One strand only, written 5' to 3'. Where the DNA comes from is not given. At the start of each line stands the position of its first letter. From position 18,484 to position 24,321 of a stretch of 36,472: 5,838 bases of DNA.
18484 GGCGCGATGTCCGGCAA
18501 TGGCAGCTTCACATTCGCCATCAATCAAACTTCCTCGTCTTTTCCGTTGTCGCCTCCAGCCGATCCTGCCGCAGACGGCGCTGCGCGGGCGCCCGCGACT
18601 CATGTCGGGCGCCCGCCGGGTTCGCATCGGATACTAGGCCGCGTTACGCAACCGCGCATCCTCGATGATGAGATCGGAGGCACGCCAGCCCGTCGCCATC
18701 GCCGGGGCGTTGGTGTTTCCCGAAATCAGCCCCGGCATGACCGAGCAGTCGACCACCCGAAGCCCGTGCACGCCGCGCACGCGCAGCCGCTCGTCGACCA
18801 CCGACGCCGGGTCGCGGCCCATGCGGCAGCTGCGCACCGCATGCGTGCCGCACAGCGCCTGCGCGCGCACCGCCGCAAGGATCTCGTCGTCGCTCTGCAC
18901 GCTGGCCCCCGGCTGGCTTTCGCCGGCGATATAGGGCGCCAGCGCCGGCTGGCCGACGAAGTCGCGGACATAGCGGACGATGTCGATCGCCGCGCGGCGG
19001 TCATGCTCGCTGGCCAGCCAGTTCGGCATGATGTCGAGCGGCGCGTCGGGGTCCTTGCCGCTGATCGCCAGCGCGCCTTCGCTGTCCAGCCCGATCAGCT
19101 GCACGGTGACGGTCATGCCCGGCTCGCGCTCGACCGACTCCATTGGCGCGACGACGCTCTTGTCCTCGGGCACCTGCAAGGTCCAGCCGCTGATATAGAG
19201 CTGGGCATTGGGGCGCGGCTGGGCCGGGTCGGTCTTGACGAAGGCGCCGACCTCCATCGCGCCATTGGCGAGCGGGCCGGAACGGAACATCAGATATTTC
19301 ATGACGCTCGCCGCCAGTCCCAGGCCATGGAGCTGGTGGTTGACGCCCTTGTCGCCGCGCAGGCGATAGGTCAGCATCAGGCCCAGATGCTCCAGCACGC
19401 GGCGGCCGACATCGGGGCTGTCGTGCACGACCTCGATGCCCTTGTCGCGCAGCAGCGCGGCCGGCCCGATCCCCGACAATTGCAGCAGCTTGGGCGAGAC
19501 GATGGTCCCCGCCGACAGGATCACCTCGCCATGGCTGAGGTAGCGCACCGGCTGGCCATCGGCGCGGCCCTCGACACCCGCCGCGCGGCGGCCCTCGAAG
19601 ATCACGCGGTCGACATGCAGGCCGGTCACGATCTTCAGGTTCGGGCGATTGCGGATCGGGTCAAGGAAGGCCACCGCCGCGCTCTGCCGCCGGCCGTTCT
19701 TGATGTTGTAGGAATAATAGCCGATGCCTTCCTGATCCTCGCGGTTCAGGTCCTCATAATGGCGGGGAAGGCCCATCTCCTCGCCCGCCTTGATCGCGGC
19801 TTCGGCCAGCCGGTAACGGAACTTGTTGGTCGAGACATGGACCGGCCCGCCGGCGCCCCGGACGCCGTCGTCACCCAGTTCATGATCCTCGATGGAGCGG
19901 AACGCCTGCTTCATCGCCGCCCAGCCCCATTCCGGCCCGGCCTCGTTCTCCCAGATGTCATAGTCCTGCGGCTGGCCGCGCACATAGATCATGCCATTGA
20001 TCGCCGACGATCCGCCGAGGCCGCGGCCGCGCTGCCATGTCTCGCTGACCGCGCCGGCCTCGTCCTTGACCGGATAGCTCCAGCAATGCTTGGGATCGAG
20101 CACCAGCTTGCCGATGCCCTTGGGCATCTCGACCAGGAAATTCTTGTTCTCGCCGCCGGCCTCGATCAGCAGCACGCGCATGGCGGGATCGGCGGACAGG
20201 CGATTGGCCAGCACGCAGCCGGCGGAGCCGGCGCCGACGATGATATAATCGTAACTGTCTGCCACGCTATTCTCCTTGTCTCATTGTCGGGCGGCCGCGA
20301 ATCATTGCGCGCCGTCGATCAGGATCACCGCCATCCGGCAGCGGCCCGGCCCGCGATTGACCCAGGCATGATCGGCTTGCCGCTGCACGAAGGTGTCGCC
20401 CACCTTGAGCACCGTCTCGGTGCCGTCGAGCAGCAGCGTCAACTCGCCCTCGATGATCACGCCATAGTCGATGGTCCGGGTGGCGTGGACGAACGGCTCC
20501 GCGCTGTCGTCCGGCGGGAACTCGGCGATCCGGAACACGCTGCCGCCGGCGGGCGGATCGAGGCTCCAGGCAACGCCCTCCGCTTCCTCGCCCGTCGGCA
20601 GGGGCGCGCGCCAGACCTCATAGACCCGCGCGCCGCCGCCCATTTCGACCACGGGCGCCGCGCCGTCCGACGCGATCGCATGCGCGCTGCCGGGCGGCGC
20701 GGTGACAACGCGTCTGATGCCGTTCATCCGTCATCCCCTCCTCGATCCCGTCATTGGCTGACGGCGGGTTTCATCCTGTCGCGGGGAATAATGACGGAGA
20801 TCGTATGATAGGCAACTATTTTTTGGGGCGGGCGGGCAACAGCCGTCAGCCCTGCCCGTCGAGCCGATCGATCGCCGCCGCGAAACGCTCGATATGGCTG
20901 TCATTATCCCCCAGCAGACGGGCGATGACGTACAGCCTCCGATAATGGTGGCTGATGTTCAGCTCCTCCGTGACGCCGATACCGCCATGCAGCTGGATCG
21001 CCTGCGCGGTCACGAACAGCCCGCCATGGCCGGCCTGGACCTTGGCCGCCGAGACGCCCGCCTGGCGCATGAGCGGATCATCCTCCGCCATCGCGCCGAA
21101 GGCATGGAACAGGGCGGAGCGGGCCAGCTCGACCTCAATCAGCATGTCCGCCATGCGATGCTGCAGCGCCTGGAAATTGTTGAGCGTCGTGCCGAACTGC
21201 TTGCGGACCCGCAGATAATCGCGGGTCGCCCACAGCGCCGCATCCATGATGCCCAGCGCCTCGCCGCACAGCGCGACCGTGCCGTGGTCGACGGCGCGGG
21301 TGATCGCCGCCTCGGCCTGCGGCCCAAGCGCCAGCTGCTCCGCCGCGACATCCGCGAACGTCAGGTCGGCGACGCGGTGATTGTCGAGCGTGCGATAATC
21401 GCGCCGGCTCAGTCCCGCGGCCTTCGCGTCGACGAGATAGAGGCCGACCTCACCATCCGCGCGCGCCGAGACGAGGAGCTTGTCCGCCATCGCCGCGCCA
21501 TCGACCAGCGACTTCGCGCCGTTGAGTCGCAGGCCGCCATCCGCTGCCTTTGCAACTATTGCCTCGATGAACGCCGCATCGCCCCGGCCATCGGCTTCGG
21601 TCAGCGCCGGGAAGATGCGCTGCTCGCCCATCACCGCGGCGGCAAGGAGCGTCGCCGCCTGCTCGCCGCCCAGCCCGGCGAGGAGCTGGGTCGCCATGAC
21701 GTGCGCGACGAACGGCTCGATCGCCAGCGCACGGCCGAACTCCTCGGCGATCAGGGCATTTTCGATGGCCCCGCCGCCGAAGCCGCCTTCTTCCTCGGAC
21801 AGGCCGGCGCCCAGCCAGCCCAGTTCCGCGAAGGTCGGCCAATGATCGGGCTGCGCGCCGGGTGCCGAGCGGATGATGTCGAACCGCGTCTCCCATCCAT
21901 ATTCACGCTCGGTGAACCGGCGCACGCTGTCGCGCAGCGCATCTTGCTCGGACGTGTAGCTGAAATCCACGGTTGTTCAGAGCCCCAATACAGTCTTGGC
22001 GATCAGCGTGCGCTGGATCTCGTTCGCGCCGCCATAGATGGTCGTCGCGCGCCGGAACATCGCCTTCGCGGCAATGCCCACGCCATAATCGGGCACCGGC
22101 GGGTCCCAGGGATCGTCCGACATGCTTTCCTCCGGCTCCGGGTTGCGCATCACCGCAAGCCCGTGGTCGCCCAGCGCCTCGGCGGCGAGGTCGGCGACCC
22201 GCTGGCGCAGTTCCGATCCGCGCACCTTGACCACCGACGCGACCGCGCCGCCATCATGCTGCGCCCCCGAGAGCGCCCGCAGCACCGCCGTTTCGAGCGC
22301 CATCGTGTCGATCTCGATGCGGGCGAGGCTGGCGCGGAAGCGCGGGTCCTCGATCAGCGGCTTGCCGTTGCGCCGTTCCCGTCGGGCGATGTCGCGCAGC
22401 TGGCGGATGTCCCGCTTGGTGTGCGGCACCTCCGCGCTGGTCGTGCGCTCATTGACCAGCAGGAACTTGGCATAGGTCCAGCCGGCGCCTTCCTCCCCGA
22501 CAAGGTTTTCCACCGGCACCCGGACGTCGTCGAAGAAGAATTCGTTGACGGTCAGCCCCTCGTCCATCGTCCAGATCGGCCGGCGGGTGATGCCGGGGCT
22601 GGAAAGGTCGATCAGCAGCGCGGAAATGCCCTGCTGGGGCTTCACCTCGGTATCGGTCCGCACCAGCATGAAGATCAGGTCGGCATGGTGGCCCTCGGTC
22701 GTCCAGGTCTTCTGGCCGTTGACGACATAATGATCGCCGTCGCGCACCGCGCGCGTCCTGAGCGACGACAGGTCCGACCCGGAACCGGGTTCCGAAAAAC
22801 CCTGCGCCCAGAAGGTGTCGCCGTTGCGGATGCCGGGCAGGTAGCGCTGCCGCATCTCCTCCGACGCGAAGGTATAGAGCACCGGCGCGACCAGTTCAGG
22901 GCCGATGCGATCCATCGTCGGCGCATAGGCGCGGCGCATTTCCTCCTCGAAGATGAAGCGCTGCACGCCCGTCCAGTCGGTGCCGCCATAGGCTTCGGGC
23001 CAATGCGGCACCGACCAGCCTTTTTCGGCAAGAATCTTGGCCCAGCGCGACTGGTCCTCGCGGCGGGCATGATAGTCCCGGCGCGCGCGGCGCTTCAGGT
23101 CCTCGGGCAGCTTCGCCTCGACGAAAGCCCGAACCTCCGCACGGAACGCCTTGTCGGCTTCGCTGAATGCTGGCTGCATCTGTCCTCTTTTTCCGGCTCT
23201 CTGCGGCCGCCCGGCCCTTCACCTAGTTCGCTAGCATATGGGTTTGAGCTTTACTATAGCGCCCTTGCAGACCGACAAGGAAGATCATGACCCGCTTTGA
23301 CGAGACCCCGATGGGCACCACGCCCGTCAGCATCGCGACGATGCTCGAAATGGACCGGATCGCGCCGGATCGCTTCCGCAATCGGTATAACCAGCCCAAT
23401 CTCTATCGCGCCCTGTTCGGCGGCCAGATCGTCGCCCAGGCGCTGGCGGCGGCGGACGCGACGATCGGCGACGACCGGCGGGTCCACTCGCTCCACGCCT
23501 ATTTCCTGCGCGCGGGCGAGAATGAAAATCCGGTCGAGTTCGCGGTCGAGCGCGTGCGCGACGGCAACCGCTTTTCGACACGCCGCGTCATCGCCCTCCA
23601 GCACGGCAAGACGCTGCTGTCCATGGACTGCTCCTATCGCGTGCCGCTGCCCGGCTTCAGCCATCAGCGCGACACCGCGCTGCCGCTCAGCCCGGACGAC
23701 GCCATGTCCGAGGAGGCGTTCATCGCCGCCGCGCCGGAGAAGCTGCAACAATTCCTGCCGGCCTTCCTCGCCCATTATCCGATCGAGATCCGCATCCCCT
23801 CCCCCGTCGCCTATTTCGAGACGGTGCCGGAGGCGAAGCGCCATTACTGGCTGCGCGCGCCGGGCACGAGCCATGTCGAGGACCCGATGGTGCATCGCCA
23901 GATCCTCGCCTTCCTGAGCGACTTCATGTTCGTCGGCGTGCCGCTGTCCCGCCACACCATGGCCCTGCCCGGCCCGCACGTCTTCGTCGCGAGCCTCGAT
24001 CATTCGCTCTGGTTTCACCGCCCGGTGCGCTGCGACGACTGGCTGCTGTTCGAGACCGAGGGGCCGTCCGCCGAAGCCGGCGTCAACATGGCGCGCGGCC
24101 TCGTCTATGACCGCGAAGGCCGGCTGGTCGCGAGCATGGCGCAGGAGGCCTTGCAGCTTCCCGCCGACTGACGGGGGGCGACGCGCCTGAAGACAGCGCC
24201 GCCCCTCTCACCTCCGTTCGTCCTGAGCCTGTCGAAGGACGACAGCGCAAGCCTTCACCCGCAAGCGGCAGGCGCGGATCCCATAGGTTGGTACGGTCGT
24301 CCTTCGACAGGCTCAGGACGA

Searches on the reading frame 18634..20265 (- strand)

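Call 7: search_protein_families(library=pfam, proteins=[window:18634-20265:-], max_evalue=0.00001)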
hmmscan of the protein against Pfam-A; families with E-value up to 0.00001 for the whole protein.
window:18634-20265:- (543 aa): 2 families
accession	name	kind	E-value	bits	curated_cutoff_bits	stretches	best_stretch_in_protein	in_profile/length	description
PF00732.25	GMC_oxred_N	-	1.7e-46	159.2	23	1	5-294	1-217/218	GMC oxidoreductase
PF05199.19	GMC_oxred_C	-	1.1e-32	113.9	24.6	1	395-526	3-139/139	GMC oxidoreductase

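Call 29: search_protein_families(library=ncbifam, proteins=[window:18634-20265:-], max_evalue=1e-10)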
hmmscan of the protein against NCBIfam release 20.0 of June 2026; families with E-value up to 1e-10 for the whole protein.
window:18634-20265:- (543 aa): 5 families
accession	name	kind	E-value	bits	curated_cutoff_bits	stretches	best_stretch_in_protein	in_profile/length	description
NF002550.0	PRK02106.1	subfamily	3.7e-143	478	605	1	3-540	4-540/563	choline dehydrogenase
TIGR01810.1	betA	equivalog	2e-116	389.7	732.1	1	6-534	1-527/532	choline dehydrogenase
TIGR03970.1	mycofact_MftG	equivalog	8.7e-82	275.6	387.45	2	6-311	2-309/487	mycofactocin dehydrogenase MftG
TIGR04542.1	GMC_mycofac_2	equivalog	5.4e-42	144.3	400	1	6-305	1-260/425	mycofactocin system GMC family oxidoreductase MftG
NF038210.1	GMC_mycofac_3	equivalog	3.5e-18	65.7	300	0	8-108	2-95/418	mycofactocin system GMC family oxidoreductase MftG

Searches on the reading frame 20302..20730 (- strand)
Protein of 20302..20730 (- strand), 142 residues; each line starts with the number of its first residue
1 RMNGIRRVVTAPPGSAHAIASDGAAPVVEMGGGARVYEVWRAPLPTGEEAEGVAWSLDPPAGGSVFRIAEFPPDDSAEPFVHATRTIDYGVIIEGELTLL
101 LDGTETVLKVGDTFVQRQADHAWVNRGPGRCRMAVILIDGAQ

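Call 31: search_protein_families(library=pfam, proteins=[window:20302-20730:-], max_evalue=0.001)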
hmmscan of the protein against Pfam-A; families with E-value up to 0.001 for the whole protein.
window:20302-20730:- (142 aa): 1 family
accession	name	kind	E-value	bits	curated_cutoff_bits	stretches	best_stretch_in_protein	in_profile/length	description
PF07883.17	Cupin_2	-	5.7e-11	42.4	27.2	1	68-136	2-69/70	Cupin domain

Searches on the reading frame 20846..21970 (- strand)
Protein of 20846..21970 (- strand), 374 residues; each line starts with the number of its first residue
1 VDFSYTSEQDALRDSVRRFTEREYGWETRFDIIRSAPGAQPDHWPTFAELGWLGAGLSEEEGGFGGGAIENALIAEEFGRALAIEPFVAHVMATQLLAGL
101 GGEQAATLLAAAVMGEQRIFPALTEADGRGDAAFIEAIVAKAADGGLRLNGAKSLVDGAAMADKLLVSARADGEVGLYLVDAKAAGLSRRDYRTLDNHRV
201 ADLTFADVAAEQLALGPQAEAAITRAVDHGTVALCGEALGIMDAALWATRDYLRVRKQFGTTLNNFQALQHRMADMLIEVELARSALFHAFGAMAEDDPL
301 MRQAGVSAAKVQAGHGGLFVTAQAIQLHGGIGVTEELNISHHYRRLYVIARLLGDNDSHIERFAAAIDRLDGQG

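Call 7: search_protein_families(library=pfam, proteins=[window:20846-21970:-], max_evalue=0.00001)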
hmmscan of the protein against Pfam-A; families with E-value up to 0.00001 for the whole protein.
window:20846-21970:- (374 aa): 4 families
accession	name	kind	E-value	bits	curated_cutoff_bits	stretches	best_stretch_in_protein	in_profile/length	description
PF00441.29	Acyl-CoA_dh_1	-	2.5e-24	86.6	22.4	1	223-366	7-148/150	Acyl-CoA dehydrogenase, C-terminal domain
PF02771.21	Acyl-CoA_dh_N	-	7.5e-14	52.5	22.9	1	6-105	1-102/113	Acyl-CoA dehydrogenase, N-terminal domain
PF02770.24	Acyl-CoA_dh_M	-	4.1e-11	43.3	33.3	1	122-208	3-97/97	Acyl-CoA dehydrogenase, middle domain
PF08028.16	Acyl-CoA_dh_2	-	1.1e-06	29.4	22.7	1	234-350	3-127/134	Acyl-CoA dehydrogenase, C-terminal domain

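Call 29: search_protein_families(library=ncbifam, proteins=[window:20846-21970:-], max_evalue=1e-10)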
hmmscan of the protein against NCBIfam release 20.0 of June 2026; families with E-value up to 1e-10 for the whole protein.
window:20846-21970:- (374 aa): 14 families
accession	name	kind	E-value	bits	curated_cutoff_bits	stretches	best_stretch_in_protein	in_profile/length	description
TIGR03203.1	pimD_small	equivalog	5.8e-73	246.2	652.7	1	2-366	1-375/378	pimeloyl-CoA dehydrogenase small subunit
NF042972.1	AcrlCoAredClosAcrC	equivalog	1.5e-32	112.7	640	1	1-344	1-353/378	acryloyl-CoA reductase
NF053553.1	prodigi_MBC_PigA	equivalog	6.2e-27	94.7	500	1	1-342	1-354/381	prodigiosin MBC biosynthesis dehydrogenase PigA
NF045652.1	ProlPCPDhRedW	equivalog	3.7e-26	91.8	650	1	8-335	3-342/376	L-prolyl-[peptidyl-carrier protein] dehydrogenase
NF050027.1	acylCoADhIpdE2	equivalog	9e-26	91.1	450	1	173-366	125-309/311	acyl-CoA dehydrogenase IpdE2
NF008997.0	PRK12341.1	equivalog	3.7e-25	88.8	537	1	1-347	1-356/382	acyl-CoA dehydrogenase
NF002885.1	PRK03354.1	equivalog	4e-25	88.7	540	1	1-357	1-362/378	crotonobetainyl-CoA dehydrogenase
NF042439.1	SulpropCoADesulf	equivalog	6.4e-22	77.8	600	1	47-346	33-351/379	3-sulfinopropanoyl-CoA desulfinase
NF045552.1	GlutCoADH_Des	equivalog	5.8e-20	71.8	470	1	1-370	1-380/387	glutaryl-CoA dehydrogenase Acd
NF058590.1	AcCoDHFadEBacil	equivalog_domain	2.7e-17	62.5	600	1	45-345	60-388/586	acyl-CoA dehydrogenase FadE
TIGR03207.1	cyc_hxne_CoA_dh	equivalog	5.9e-16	58.2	575.35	1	40-362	34-364/372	cyclohexanecarboxyl-CoA dehydrogenase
NF052270.1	Staph_DH_FadE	equivalog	3.2e-13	49.2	600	1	96-343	117-369/400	acyl-CoA dehydrogenase FadE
NF037942.1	ac_ACP_DH_MbtN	equivalog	1.4e-11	43.8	700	1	109-366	101-363/376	mycobactin biosynthesis acyl-ACP dehydrogenase MbtN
NF043006.1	CyhCrbnylCoADH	equivalog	5.6e-11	42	650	1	115-346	115-354/380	cyclohexane-1-carbonyl-CoA dehydrogenase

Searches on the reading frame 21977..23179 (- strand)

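Call 7: search_protein_families(library=pfam, proteins=[window:21977-23179:-], max_evalue=0.00001)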
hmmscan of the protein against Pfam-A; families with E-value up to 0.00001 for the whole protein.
window:21977-23179:- (400 aa): 3 families
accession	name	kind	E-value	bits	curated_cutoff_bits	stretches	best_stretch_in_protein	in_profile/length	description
PF00441.29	Acyl-CoA_dh_1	-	2e-21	77.2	22.4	1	231-397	1-149/150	Acyl-CoA dehydrogenase, C-terminal domain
PF02770.24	Acyl-CoA_dh_M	-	1.4e-20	73.7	33.3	1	125-219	1-97/97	Acyl-CoA dehydrogenase, middle domain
PF02771.21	Acyl-CoA_dh_N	-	3.8e-18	66.4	22.9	1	6-120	1-112/113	Acyl-CoA dehydrogenase, N-terminal domain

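Call 29: search_protein_families(library=ncbifam, proteins=[window:21977-23179:-], max_evalue=1e-10)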
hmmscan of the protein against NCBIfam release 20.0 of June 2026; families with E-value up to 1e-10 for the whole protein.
window:21977-23179:- (400 aa): 12 families
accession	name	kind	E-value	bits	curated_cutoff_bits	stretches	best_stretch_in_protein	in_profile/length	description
TIGR03204.1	pimC_large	equivalog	6.2e-122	407.3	623.85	1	4-400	3-395/395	pimeloyl-CoA dehydrogenase large subunit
NF042972.1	AcrlCoAredClosAcrC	equivalog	6.2e-36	123.9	640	1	1-340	1-341/378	acryloyl-CoA reductase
NF045552.1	GlutCoADH_Des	equivalog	1.3e-29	103.6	470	1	1-339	1-343/387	glutaryl-CoA dehydrogenase Acd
NF043006.1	CyhCrbnylCoADH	equivalog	2.1e-29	102.7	650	1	58-330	52-330/380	cyclohexane-1-carbonyl-CoA dehydrogenase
TIGR03207.1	cyc_hxne_CoA_dh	equivalog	2.5e-27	95.6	575.35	1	7-234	3-227/372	cyclohexanecarboxyl-CoA dehydrogenase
NF058590.1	AcCoDHFadEBacil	equivalog_domain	3e-27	95.4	600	1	5-334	21-348/586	acyl-CoA dehydrogenase FadE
NF045652.1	ProlPCPDhRedW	equivalog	2.2e-26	92.6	650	1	12-247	7-242/376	L-prolyl-[peptidyl-carrier protein] dehydrogenase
NF053553.1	prodigi_MBC_PigA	equivalog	7e-26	91.2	500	1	6-245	6-245/381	prodigiosin MBC biosynthesis dehydrogenase PigA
NF008997.0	PRK12341.1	equivalog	1.9e-25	89.8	537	1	13-236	13-233/382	acyl-CoA dehydrogenase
NF042439.1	SulpropCoADesulf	equivalog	3.2e-19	68.9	600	1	50-342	33-337/379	3-sulfinopropanoyl-CoA desulfinase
NF002885.1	PRK03354.1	equivalog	1e-16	61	540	1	40-246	36-240/378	crotonobetainyl-CoA dehydrogenase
TIGR03203.1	pimD_small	equivalog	2.8e-13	49.7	652.7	1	20-233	15-228/378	pimeloyl-CoA dehydrogenase small subunit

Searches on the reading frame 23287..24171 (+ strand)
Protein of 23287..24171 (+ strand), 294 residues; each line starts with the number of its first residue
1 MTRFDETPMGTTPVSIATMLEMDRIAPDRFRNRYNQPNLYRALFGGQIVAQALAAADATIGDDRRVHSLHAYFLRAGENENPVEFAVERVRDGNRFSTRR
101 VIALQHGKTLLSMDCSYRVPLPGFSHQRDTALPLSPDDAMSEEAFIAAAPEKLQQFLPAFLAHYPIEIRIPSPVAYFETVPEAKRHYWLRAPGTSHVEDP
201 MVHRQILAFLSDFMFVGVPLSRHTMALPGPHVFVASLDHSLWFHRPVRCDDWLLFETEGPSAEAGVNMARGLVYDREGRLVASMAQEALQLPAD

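Call 7: search_protein_families(library=pfam, proteins=[window:23287-24171:+], max_evalue=0.00001)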
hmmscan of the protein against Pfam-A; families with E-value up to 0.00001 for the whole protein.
window:23287-24171:+ (294 aa): 3 families
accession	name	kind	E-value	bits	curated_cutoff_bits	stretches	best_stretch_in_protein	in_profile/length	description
PF02551.21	Acyl_CoA_thio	-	1.3e-30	106.4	21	1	181-287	27-130/132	Acyl-CoA thioesterase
PF20789.3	4HBT_3C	-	6.2e-25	88.5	24.1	1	150-289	8-139/140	Acyl-CoA thioesterase C-terminal domain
PF13622.12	4HBT_3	-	3.6e-18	66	24.3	1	42-112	10-77/83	Acyl-CoA thioesterase N-terminal domain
